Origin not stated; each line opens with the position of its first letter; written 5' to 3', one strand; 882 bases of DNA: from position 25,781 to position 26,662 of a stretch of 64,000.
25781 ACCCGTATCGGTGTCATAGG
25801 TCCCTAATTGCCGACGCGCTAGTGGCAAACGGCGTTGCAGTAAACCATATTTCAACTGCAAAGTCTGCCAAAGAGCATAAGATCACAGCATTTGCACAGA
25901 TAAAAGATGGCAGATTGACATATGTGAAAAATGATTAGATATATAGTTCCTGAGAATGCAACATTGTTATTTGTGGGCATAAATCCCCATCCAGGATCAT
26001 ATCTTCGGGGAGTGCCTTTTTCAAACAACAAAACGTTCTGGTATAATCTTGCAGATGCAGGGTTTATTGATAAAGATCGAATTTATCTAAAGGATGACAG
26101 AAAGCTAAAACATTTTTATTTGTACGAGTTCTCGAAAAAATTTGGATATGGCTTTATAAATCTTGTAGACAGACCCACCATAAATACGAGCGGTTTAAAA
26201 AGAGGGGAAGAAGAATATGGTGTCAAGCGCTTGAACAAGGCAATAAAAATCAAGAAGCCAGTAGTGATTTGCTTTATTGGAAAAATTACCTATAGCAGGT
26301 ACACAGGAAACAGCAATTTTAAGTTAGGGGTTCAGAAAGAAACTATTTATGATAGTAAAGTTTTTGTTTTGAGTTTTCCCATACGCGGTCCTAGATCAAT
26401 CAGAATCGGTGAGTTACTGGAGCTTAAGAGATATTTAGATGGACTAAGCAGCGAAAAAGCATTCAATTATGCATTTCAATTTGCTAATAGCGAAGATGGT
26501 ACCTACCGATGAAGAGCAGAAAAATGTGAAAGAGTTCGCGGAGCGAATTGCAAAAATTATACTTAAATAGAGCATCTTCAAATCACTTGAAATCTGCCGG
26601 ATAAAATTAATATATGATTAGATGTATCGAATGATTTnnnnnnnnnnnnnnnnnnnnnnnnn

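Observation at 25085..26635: DUF488-MUG two-gene cassette flanked by a duplicated flavodiiron-gene 3' end whose differences are mostly synonymous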

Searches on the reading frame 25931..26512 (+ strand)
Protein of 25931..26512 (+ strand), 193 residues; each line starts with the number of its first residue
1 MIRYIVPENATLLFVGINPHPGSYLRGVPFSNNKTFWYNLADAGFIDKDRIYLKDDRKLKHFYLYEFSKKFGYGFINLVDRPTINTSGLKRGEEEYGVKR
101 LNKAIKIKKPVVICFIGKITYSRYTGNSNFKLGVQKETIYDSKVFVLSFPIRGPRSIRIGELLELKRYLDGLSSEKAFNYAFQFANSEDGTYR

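Call 6: search_protein_families(library=pfam, proteins=[window:25931-26512:+], max_evalue=0.01)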
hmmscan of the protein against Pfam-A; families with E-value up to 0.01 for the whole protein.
window:25931-26512:+ (193 aa): 1 family
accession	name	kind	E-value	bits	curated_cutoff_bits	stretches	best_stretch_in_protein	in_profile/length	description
PF03167.25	UDG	-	3e-08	34.3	24.3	1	6-148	4-116/141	Uracil DNA glycosylase superfamily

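Call 7: search_protein_families(library=ncbifam, proteins=[window:25931-26512:+], max_evalue=0.001)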
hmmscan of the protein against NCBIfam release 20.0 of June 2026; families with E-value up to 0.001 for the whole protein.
window:25931-26512:+ (193 aa): 2 families
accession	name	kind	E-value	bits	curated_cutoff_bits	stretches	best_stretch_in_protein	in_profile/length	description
NF007570.0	PRK10201.1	equivalog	1e-15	57.8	144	1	1-169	1-159/168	G/U mismatch-specific DNA glycosylase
TIGR00584.1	mug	subfamily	1.4e-10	41.3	402.6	1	5-146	126-267/328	mismatch-specific thymine-DNA glycosylate (mug)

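Call 14: find_encoding_contigs(protein=window:25931-26509:+, flank=10000, max_places=10)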
Protein window:25931-26509:+ (193 aa): 3 contigs read that carry it; 1 place shown.
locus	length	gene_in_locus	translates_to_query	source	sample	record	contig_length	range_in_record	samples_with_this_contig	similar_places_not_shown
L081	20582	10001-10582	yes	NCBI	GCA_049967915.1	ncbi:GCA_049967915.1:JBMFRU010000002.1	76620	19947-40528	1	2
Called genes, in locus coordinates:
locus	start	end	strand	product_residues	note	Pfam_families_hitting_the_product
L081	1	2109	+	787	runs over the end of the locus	PF17900:Peptidase_M1_N, PF01433:Peptidase_M1, PF11838:ERAP1_C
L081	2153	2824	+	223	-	PF00753:Lactamase_B, PF13483:Lactamase_B_3, PF12706:Lactamase_B_2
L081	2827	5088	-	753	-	PF00931:NB-ARC (faint), PF02463:SMC_N (faint), PF13166:AAA_13 (faint), PF00005:ABC_tran, PF13304:AAA_21 (weak), PF00005:ABC_tran, PF13304:AAA_21 (weak), PF00156:Pribosyltran, +4 more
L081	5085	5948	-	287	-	PF02361:CbiQ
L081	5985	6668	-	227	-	-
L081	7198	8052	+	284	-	PF01261:AP_endonuc_2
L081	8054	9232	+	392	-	PF00753:Lactamase_B, PF19583:ODP, PF00258:Flavodoxin_1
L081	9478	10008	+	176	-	PF04343:DUF488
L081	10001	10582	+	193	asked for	PF03167:UDG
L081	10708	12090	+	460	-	PF00890:FAD_binding_2 (faint), PF01134:GIDA (weak), PF01946:Thi4 (faint), PF07992:Pyr_redox_2, PF13738:Pyr_redox_3, PF13434:Lys_Orn_oxgnase (weak), PF00070:Pyr_redox, PF02852:Pyr_redox_dim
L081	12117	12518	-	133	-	PF00011:HSP20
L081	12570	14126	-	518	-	PF03109:ABC1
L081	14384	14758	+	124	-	PF04038:DHNA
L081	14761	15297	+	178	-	PF03266:NTPase_1, PF10649:DUF2478 (weak)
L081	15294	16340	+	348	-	PF02005:TRM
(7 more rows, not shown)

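Call 24: list_cluster_members(proteins=[P0001, window:25931-26509:+, window:25408-25935:+, window:26638-28017:+])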
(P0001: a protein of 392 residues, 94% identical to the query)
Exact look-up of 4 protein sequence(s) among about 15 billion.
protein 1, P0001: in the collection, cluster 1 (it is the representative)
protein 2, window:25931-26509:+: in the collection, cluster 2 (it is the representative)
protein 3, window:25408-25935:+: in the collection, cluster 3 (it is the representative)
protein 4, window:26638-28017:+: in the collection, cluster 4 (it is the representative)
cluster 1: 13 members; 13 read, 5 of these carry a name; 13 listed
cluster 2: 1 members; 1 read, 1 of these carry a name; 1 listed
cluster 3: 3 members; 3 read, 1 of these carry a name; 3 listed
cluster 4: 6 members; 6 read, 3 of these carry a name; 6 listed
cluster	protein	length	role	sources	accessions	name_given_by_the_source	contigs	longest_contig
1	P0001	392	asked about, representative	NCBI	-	-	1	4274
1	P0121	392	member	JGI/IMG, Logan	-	flavorubredoxin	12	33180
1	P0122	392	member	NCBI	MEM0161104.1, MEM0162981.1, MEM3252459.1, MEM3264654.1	MAG: FprA family A-type flavoprotein [Thermoplasmata archaeon]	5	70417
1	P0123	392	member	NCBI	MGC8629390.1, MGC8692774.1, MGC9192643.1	MAG: FprA family A-type flavoprotein [Thermoplasmata archaeon]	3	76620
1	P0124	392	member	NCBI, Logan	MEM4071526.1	MAG: FprA family A-type flavoprotein [Thermoplasmata archaeon]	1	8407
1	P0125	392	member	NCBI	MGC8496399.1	MAG: FprA family A-type flavoprotein [Thermoplasmata archaeon]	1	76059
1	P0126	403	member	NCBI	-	-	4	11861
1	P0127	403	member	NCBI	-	-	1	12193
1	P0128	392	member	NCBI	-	-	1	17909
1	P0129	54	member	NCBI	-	-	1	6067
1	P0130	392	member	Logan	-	-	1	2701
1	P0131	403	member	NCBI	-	-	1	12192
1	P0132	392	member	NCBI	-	-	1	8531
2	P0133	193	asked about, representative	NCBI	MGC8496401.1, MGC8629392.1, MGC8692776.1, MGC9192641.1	MAG: uracil-DNA glycosylase family protein [Thermoplasmata archaeon]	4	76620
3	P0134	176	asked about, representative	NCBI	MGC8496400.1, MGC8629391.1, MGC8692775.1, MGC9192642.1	MAG: DUF488 family protein [Thermoplasmata archaeon]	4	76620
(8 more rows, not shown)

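Call 34: find_homologous_proteins(query=window:25931-26509:+, max_evalue=1e-10)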
Query window:25931-26509:+ (193 aa): 404 proteins with E <= 1e-10 among 462 candidates; the best 120 are listed.
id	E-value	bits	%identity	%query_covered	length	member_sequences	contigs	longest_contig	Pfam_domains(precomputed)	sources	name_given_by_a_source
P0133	3.9e-125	433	100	100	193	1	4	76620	PF03167.26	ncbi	ncbi:MAG: uracil-DNA glycosylase family protein [Thermoplasmata archaeon]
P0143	9.7e-94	331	84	89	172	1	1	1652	PF03167.26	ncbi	-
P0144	3.8e-93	329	85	88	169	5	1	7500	PF03167.26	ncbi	-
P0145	7.1e-89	315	81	89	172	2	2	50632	PF03167.26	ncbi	ncbi:MAG: mismatch-specific DNA-glycosylase [Thermoplasmata archaeon]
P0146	5.2e-59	217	56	88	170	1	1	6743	PF03167.26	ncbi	ncbi:MAG: uracil-DNA glycosylase family protein [Candidatus Micrarchaeaceae archaeon]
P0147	7.5e-59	217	55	91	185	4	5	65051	PF03167.26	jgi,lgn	jgi:TDG/mug DNA glycosylase family protein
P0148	3.1e-57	212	56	88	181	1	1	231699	PF03167.26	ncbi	ncbi:MAG: uracil-DNA glycosylase family protein [Thermoplasmataceae archaeon]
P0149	3.9e-57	211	54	91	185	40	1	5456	PF03167.26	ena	-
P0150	4.0e-57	211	59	87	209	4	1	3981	PF03167.26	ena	-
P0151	2.4e-56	209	54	88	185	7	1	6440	PF03167.26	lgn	-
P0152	2.1e-55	206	56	85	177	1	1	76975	PF03167.26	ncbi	ncbi:MAG: uracil-DNA glycosylase family protein [Thermoplasmata archaeon]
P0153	3.1e-55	205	53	91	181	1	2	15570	PF03167.26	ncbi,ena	-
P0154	6.0e-55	204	53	91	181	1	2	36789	PF03167.26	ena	-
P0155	9.5e-55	203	54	91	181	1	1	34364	PF03167.26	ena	-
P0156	9.7e-55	203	54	89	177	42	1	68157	PF03167.26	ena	-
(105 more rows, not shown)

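Call 36: find_encoding_contigs(protein=P0145, flank=8000, max_places=4)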
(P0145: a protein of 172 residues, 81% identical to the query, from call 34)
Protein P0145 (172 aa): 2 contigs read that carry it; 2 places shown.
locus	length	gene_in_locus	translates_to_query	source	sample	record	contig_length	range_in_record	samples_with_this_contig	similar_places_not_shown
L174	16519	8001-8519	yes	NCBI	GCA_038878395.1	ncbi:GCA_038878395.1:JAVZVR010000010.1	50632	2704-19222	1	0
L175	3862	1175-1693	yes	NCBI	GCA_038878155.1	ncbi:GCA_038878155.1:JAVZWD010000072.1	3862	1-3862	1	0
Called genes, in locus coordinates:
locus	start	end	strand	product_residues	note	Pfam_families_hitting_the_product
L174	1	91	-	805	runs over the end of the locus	PF00690:Cation_ATPase_N, PF00122:E1-E2_ATPase, PF00702:Hydrolase, PF13246:Cation_ATPase (weak)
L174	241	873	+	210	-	PF19810:HFX_2341_N, PF14947:HTH_45 (weak)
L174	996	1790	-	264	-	PF26482:DUF8155, PF01551:Peptidase_M23 (weak)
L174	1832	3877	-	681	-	PF00580:UvrD-helicase, PF13361:UvrD_C, PF13538:UvrD_C_2 (faint), PF12705:PDDEXK_1 (weak)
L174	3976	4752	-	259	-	PF00580:UvrD-helicase, PF13086:AAA_11 (faint), PF13245:AAA_19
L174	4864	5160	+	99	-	PF09828:ChrB_C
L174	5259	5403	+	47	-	-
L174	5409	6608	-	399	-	PF07690:MFS_1, PF05977:MFS_3 (faint)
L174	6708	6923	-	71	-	-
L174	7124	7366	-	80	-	PF00149:Metallophos, PF12850:Metallophos_2 (weak)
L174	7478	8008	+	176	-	PF04343:DUF488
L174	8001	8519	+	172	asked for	PF03167:UDG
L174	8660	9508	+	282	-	PF02621:VitK2_biosynth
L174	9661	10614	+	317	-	PF08240:ADH_N, PF00107:ADH_zinc_N, PF13602:ADH_zinc_N_2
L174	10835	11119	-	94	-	PF22277:EncFtn-like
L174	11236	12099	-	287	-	PF06195:DUF996 (weak)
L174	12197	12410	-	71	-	PF13248:Zn_ribbon_3 (weak), PF12773:DZR (weak), PF13240:Zn_Ribbon_1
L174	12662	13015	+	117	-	PF01042:Ribonuc_L-PSP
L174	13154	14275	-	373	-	PF07690:MFS_1, PF12832:MFS_1_like (weak), PF07690:MFS_1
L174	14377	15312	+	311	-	PF01636:APH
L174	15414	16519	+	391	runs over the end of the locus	PF07690:MFS_1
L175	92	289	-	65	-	-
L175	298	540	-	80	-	PF00149:Metallophos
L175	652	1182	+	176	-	PF04343:DUF488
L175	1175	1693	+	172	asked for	PF03167:UDG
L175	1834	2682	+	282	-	PF02621:VitK2_biosynth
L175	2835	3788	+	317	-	PF08240:ADH_N, PF00107:ADH_zinc_N, PF13602:ADH_zinc_N_2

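Call 37: find_encoding_contigs(protein=P0144, flank=8000, max_places=4)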
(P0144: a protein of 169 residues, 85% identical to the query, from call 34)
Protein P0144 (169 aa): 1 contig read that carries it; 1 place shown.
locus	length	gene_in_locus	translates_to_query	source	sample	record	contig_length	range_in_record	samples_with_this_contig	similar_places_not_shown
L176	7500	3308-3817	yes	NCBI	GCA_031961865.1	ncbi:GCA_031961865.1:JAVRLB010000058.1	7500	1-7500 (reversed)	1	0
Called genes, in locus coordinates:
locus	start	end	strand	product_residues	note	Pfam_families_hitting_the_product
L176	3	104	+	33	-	?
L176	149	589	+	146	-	PF09828:ChrB_C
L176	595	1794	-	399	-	PF07690:MFS_1, PF12832:MFS_1_like (weak), PF05977:MFS_3 (faint)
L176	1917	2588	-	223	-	PF00149:Metallophos, PF12850:Metallophos_2, PF14582:Metallophos_3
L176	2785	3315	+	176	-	PF04343:DUF488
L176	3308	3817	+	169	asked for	PF03167:UDG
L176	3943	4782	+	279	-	PF02621:VitK2_biosynth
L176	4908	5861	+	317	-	PF08240:ADH_N, PF13602:ADH_zinc_N_2, PF00107:ADH_zinc_N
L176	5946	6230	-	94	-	PF22277:EncFtn-like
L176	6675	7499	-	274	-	?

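Call 43: find_encoding_contigs(protein=P0143, flank=5000, max_places=4)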
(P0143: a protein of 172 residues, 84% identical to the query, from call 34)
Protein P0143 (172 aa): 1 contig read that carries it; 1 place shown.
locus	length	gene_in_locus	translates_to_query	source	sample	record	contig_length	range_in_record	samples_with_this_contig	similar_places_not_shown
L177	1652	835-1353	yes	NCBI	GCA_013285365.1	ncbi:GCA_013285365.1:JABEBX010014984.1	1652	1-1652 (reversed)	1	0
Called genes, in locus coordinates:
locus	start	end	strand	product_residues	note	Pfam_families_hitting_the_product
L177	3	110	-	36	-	?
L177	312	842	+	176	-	PF04343:DUF488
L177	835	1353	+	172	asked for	PF03167:UDG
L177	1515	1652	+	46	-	?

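Call 44: find_homologous_proteins(query=L176:3943-4779:+, max_evalue=1e-40)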
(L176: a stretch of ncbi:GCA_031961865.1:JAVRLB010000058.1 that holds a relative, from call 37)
Query L176:3943-4779:+ (279 aa): 20 proteins with E <= 1e-40 among 1096 candidates.
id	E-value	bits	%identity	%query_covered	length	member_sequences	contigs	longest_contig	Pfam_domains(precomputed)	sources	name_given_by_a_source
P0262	1.2e-168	577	93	100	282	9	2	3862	PF02621.20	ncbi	ncbi:MAG: MqnA/MqnD/SBP family protein [Thermoplasmata archaeon]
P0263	4.8e-141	487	75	100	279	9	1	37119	PF02621.20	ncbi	-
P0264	8.0e-140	483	76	99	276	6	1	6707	PF02621.20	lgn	-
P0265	2.4e-138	478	75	100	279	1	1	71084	PF02621.20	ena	-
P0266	6.2e-135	467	74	99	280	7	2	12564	PF02621.20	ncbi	ncbi:MAG: MqnA/MqnD/SBP family protein [Thermoplasmata archaeon]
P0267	5.3e-133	461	71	99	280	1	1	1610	PF02621.20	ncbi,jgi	-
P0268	5.5e-133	460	72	99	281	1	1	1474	PF02621.20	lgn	-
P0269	5.1e-132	457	69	100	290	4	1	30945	PF02621.20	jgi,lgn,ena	-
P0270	2.4e-131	455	70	99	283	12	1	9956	PF02621.20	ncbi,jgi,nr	ncbi:MAG: hypothetical protein F9Y92_05760 [Thermoplasmatales archaeon]|jgi:1,4-dihydroxy-6-naphthoa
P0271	5.5e-131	454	70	99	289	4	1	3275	PF02621.20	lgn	-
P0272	7.3e-131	454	71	99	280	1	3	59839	PF02621.20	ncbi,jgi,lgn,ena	-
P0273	1.8e-121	423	65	99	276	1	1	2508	PF02621.20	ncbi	-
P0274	3.2e-121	422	67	98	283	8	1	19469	PF02621.20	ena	-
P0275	8.3e-121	421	67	99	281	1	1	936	PF02621.20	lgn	-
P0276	7.0e-120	418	64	98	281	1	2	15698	PF02621.20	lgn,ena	-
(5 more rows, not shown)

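Call 45: list_cluster_members(proteins=[P0262, P0263, P0266])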
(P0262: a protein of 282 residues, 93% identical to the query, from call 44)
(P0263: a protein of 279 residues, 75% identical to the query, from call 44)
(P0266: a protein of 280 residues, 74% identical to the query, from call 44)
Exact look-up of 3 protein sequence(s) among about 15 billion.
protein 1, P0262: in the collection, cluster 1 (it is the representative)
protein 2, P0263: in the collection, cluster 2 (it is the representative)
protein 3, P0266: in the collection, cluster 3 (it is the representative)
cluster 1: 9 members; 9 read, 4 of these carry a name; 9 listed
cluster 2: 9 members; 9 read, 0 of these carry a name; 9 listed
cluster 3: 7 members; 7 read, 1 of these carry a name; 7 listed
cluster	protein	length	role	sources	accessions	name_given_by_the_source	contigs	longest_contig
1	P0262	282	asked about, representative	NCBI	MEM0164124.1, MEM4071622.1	MAG: MqnA/MqnD/SBP family protein [Thermoplasmata archaeon]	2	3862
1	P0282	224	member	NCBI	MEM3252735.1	MAG: MqnA/MqnD/SBP family protein, partial [Thermoplasmata archaeon]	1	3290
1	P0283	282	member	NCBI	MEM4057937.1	MAG: MqnA/MqnD/SBP family protein [Thermoplasmata archaeon]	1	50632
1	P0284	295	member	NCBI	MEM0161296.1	MAG: MqnA/MqnD/SBP family protein, partial [Thermoplasmata archaeon]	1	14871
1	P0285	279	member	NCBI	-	-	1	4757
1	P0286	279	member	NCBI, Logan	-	-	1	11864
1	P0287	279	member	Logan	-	-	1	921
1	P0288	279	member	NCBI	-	-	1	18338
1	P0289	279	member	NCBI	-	-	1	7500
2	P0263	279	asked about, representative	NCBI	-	-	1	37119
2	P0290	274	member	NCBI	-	-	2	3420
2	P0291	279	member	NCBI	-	-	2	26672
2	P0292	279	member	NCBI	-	-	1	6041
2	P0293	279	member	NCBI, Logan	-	-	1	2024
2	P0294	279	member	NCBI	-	-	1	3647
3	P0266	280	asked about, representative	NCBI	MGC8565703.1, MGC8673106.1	MAG: MqnA/MqnD/SBP family protein [Thermoplasmata archaeon]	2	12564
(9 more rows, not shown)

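Call 49: find_encoding_contigs(protein=P0148, flank=3000, max_places=2)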
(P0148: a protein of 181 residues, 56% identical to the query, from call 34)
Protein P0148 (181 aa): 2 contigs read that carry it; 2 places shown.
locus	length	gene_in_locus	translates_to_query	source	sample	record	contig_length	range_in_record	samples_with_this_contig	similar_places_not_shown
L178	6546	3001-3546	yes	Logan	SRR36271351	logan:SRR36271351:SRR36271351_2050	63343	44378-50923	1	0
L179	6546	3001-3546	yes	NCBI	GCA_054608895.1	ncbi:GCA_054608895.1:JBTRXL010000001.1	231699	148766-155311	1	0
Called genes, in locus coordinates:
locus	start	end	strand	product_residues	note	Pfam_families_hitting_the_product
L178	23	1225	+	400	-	PF07690:MFS_1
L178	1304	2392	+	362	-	PF03193:RsgA_GTPase (faint), PF00350:Dynamin_N (faint), PF01926:MMR_HSR1, PF02421:FeoB_N, PF16897:MMR_HSR1_Xtn, PF02824:TGS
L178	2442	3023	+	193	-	PF04343:DUF488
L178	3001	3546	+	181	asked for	PF03167:UDG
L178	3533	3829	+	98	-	PF00708:Acylphosphatase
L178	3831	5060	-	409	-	PF00291:PALP, PF13291:ACT_4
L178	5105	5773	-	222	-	PF04961:FTCD_C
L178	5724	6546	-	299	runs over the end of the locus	PF07837:FTCD_N, PF02971:FTCD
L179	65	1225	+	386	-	PF07690:MFS_1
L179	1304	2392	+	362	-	PF03193:RsgA_GTPase (faint), PF00350:Dynamin_N (faint), PF01926:MMR_HSR1, PF02421:FeoB_N, PF16897:MMR_HSR1_Xtn, PF02824:TGS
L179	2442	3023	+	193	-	PF04343:DUF488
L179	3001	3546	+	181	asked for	PF03167:UDG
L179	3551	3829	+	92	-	PF00708:Acylphosphatase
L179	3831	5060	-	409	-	PF00291:PALP, PF13291:ACT_4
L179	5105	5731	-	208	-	PF04961:FTCD_C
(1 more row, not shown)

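Call 50: find_encoding_contigs(protein=P0147, flank=3000, max_places=2)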
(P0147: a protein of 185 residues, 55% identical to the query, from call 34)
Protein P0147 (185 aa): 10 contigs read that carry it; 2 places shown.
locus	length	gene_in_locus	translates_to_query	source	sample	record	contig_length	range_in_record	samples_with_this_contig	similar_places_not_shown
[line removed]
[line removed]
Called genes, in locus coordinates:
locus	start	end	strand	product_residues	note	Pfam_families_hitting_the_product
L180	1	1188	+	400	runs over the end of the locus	PF07690:MFS_1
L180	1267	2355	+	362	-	PF03193:RsgA_GTPase (faint), PF00350:Dynamin_N (faint), PF01926:MMR_HSR1, PF02421:FeoB_N, PF16897:MMR_HSR1_Xtn, PF02824:TGS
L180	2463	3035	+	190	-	PF04343:DUF488, PF22751:DUF488-N3a (faint)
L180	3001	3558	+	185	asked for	PF03167:UDG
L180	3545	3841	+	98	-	PF00708:Acylphosphatase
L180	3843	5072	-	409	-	PF00291:PALP, PF13291:ACT_4 (weak)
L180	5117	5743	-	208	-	PF04961:FTCD_C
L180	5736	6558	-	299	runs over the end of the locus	PF07837:FTCD_N, PF02971:FTCD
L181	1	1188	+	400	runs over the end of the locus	PF07690:MFS_1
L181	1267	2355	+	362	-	PF03193:RsgA_GTPase (faint), PF00350:Dynamin_N (faint), PF01926:MMR_HSR1, PF02421:FeoB_N, PF16897:MMR_HSR1_Xtn, PF02824:TGS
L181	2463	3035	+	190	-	PF04343:DUF488, PF22751:DUF488-N3a (faint)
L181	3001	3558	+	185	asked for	PF03167:UDG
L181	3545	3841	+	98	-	PF00708:Acylphosphatase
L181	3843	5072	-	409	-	PF00291:PALP, PF13291:ACT_4 (weak)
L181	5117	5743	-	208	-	PF04961:FTCD_C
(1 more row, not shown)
